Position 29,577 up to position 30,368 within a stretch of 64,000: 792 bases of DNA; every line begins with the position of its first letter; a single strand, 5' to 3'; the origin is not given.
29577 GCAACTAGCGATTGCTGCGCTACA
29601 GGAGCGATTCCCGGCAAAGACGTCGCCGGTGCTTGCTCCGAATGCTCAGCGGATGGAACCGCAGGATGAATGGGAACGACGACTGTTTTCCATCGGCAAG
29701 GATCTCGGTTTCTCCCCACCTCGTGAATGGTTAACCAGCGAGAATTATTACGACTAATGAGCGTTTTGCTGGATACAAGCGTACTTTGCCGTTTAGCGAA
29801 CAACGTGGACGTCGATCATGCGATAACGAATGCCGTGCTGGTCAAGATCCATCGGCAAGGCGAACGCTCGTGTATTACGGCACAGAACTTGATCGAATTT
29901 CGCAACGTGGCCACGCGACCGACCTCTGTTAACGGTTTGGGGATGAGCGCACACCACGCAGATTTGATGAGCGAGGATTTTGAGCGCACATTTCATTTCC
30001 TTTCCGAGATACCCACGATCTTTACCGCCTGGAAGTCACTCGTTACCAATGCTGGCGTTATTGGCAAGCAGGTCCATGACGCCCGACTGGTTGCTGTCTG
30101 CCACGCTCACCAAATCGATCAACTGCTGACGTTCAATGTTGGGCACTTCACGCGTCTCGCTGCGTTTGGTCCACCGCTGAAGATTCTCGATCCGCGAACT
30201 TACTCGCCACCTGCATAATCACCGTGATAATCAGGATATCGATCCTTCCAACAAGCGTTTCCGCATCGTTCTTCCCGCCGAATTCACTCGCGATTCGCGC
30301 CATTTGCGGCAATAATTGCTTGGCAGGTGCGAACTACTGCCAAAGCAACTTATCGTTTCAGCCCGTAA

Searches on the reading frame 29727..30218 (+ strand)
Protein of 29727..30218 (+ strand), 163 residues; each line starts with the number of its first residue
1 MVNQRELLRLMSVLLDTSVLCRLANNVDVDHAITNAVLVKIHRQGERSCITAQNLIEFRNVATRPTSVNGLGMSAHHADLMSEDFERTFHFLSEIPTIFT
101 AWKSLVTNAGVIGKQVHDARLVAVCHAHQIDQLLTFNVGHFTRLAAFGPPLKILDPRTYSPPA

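Call 54: search_protein_families(library=pfam, proteins=[window:29727-30218:+], max_evalue=0.0001)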
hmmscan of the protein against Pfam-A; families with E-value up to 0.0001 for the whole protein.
window:29727-30218:+ (163 aa): 1 family
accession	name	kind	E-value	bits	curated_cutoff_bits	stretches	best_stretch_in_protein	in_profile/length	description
PF01850.27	PIN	-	9e-05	23.5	23.6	0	13-144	1-117/120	PIN domain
